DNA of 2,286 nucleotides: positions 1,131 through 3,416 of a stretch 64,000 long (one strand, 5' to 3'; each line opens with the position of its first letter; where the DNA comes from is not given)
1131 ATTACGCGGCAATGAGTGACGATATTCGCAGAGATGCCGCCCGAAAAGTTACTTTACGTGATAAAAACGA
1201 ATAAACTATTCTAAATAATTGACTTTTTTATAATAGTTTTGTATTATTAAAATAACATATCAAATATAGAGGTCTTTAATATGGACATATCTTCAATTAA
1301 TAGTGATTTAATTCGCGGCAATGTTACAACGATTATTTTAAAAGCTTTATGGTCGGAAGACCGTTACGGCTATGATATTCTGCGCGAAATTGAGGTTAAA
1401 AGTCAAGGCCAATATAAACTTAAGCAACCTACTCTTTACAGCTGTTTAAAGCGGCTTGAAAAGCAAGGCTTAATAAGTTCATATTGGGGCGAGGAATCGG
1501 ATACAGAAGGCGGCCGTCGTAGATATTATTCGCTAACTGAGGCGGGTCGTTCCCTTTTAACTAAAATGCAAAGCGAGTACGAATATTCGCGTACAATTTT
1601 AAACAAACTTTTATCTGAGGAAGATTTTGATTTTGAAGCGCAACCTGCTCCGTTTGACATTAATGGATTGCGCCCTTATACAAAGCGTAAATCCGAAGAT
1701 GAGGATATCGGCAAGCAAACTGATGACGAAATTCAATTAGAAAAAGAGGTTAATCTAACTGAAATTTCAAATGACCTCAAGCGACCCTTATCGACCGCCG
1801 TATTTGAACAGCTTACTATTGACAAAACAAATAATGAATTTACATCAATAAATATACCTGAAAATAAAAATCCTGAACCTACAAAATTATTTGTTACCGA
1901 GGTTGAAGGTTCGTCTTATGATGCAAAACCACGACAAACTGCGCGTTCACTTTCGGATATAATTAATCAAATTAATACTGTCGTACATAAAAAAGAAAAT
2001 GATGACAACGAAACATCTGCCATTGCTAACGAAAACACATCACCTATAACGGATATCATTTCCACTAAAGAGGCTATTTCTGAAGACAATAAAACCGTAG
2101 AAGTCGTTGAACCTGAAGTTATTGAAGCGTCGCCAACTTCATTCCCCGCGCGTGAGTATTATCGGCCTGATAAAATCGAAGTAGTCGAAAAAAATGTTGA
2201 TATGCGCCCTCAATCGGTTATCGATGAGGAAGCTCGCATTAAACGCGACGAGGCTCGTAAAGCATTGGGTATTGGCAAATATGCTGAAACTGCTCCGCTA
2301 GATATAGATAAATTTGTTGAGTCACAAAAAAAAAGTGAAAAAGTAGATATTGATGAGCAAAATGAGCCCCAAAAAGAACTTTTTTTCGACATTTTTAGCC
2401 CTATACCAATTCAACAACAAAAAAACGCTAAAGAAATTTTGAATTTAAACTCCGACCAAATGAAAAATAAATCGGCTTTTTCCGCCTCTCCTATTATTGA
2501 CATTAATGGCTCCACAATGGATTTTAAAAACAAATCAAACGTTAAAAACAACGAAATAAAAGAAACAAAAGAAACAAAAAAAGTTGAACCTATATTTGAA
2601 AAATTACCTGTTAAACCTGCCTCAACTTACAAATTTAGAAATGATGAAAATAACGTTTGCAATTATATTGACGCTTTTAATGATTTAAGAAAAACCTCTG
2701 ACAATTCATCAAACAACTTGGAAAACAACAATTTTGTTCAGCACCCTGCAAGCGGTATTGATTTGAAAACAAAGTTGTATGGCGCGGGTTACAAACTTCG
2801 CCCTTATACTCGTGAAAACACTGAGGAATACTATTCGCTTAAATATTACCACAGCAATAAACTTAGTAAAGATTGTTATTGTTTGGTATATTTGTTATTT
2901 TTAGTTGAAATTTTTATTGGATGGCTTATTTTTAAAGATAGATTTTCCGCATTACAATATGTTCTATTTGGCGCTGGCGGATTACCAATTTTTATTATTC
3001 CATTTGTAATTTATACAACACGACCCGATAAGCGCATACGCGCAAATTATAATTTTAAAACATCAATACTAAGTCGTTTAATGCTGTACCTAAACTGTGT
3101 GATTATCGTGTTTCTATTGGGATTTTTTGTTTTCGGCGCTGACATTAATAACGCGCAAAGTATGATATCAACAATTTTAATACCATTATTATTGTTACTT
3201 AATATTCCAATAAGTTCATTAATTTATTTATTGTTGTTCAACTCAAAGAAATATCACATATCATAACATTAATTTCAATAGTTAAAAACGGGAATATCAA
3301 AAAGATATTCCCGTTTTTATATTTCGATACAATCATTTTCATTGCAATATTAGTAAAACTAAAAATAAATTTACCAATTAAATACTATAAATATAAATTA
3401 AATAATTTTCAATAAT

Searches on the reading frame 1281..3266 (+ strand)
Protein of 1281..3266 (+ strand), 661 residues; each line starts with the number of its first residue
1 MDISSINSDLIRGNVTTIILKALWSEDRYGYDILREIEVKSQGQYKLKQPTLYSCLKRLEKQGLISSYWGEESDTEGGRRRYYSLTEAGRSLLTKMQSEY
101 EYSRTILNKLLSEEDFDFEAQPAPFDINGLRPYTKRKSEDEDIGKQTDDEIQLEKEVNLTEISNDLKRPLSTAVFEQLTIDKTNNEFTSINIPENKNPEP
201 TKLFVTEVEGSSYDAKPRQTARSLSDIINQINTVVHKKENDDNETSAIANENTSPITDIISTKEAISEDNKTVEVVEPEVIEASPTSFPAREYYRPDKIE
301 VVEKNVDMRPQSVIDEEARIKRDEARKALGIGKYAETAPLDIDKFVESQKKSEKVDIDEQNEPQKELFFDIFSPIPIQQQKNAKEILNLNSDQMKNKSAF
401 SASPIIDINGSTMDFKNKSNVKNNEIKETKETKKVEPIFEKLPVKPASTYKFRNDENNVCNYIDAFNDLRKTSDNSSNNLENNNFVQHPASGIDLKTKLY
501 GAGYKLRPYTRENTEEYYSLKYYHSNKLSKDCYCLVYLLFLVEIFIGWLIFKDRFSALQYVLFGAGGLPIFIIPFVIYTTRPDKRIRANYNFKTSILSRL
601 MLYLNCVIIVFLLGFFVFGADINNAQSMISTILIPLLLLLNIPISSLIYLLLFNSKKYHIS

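Call 40: search_protein_families(library=pfam, proteins=[window:1281-3266:+], max_evalue=0.01)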
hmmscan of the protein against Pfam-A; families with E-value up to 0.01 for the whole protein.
window:1281-3266:+ (661 aa): 4 families
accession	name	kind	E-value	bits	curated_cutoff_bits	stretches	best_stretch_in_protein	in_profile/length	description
PF03551.20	PadR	-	3.7e-19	68.9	27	1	19-94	1-74/75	Transcriptional regulator PadR-like family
PF01638.23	HxlR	-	0.0027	18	20.8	1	46-103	30-83/91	HxlR-like helix-turn-helix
PF13463.12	HTH_27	-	0.006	17.3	22.2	0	53-89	36-68/68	Winged helix DNA-binding domain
PF22381.2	Staph_reg_Sar_Rot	-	0.0079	16.7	27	0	18-95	18-84/85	Transcriptional regulator SarA/Rot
